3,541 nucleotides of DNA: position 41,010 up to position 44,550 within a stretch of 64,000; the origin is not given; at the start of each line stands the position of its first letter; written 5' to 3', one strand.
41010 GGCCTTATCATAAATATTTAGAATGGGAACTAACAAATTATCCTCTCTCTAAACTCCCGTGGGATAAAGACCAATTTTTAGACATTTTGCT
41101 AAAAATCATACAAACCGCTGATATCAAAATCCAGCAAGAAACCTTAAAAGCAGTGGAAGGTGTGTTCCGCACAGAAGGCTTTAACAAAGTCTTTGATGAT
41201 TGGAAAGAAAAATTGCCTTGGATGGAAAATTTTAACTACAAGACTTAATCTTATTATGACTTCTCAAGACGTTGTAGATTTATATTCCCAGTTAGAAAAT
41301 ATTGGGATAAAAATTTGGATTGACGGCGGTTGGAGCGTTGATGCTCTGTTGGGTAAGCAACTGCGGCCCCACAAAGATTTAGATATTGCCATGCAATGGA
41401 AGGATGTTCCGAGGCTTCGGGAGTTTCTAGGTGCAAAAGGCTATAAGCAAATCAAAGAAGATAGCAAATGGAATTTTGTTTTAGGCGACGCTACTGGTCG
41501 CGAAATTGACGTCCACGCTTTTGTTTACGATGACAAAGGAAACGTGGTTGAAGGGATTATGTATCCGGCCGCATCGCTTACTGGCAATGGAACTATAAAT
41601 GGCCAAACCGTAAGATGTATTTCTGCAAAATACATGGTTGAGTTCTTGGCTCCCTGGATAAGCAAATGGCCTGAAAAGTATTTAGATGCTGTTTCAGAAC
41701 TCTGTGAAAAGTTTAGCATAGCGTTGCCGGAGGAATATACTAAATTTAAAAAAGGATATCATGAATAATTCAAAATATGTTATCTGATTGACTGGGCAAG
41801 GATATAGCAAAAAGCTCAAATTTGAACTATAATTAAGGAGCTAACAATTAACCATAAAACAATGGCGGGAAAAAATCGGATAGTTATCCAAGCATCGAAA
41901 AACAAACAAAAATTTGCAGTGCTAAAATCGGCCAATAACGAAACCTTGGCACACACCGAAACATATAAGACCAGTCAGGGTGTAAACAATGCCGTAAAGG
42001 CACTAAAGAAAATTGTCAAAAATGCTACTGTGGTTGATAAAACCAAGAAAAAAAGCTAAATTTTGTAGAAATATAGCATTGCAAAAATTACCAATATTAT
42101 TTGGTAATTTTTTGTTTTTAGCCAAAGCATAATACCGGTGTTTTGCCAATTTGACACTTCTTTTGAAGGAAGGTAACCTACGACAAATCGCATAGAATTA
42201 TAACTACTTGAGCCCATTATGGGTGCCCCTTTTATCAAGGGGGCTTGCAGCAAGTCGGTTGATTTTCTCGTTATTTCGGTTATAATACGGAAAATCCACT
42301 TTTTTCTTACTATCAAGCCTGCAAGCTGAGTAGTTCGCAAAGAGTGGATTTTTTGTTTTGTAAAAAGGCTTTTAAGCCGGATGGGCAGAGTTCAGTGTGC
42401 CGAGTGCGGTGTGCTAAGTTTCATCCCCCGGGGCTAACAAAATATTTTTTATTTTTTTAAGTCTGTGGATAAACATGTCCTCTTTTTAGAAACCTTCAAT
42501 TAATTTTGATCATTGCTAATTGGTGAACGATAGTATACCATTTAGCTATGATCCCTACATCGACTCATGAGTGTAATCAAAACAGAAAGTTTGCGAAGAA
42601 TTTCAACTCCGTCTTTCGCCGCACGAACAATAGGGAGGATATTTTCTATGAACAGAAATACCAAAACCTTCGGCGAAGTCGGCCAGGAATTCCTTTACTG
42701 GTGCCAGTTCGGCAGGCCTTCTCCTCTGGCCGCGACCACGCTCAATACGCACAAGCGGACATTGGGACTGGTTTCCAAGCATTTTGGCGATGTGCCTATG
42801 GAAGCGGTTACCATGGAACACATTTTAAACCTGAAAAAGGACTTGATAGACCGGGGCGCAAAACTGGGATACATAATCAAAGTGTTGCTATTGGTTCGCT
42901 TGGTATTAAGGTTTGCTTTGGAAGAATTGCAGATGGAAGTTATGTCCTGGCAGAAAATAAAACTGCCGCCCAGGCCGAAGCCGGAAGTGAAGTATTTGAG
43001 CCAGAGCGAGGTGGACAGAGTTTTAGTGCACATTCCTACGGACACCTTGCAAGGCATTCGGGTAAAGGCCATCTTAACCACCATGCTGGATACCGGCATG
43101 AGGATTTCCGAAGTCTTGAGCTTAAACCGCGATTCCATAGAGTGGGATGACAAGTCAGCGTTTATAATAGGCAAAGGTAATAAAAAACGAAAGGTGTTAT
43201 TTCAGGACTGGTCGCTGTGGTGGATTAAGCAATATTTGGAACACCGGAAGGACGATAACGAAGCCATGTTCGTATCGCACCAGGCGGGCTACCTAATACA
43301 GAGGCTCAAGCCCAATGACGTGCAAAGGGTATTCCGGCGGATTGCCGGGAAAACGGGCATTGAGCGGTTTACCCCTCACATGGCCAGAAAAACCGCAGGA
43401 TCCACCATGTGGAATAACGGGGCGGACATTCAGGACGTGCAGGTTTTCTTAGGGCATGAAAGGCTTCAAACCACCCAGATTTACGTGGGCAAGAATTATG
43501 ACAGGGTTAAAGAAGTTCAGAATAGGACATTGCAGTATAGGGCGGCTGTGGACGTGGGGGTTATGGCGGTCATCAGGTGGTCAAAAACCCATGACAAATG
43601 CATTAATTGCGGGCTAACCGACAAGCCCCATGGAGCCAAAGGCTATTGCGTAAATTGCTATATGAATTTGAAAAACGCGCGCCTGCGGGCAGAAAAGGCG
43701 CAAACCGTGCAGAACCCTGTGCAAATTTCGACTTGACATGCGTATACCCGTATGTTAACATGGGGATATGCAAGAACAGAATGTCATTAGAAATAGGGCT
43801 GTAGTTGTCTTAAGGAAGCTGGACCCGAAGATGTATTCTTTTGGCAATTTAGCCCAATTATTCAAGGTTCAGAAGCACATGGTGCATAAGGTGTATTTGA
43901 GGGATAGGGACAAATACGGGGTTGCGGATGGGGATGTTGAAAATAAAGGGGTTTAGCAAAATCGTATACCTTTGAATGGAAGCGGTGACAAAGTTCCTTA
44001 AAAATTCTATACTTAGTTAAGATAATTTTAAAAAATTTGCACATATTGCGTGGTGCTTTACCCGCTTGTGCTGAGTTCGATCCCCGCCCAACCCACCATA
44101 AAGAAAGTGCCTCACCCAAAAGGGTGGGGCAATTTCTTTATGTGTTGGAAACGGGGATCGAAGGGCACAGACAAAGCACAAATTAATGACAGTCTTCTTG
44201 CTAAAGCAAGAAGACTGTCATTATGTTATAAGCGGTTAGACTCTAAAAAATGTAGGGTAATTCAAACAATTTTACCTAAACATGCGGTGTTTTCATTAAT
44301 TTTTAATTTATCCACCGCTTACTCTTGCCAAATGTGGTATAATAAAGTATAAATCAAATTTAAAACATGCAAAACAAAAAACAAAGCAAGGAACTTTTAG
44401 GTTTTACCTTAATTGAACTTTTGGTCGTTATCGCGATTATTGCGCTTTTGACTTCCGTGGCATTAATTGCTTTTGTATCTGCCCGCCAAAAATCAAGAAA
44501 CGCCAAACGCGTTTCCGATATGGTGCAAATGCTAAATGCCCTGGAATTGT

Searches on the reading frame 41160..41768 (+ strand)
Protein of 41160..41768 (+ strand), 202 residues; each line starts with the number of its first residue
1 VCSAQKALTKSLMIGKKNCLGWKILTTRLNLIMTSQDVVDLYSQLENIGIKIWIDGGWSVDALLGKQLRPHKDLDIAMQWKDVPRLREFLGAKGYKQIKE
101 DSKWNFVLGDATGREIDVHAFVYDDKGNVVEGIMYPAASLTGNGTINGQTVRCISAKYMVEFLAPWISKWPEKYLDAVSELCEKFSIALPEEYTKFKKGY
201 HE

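Call 20: search_protein_families(library=pfam, proteins=[window:41160-41768:+], max_evalue=0.0001)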
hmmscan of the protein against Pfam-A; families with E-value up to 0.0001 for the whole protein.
window:41160-41768:+ (202 aa): 2 families
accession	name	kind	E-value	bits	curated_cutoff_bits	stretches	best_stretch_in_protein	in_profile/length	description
PF10706.15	Aminoglyc_resit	-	2.2e-27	96.5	21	1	38-162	2-132/149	Aminoglycoside-2''-adenylyltransferase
PF14907.12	NTP_transf_5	-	4.2e-07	30.2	31.2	1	39-160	61-184/249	Uncharacterised nucleotidyltransferase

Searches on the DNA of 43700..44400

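Call 51: search_rna_families(source=window, start=43700, end=44400, threshold=evalue, max_evalue=1)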
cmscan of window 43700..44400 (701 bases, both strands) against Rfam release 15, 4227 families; matches with E-value up to 1: 8.
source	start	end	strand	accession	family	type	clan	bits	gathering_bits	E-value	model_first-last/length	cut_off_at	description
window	44173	44228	+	RF04352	Plastid-psbA-4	Cis-reg;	CL00153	33.5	56.8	0.00052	1-61/61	no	Plastid-psbA-4 3UTR RNA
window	44183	44227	-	RF04352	Plastid-psbA-4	Cis-reg;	CL00153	31.6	56.8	0.0015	1-61/61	no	Plastid-psbA-4 3UTR RNA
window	44136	44221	+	RF02377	SurA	Gene; sRNA;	-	20.2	100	0.0035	1-279/279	no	SurA sRNA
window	44101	44163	-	RF02377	SurA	Gene; sRNA;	-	19.7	100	0.0049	1-279/279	no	SurA sRNA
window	44185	44222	-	RF00130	mir-192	Gene; miRNA;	-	18.2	54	0.25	20-56/76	no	mir-192/215 microRNA precursor family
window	44185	44249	-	RF02377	SurA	Gene; sRNA;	-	17.2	100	0.028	1-279/279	no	SurA sRNA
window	44094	44220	+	RF01487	rliI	Gene; sRNA;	-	16.4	45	0.081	1-239/239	no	Listeria sRNA rliI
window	44184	44223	+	RF01493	rli37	Gene; sRNA;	-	16.4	90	0.94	143-182/247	no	Listeria sRNA rli37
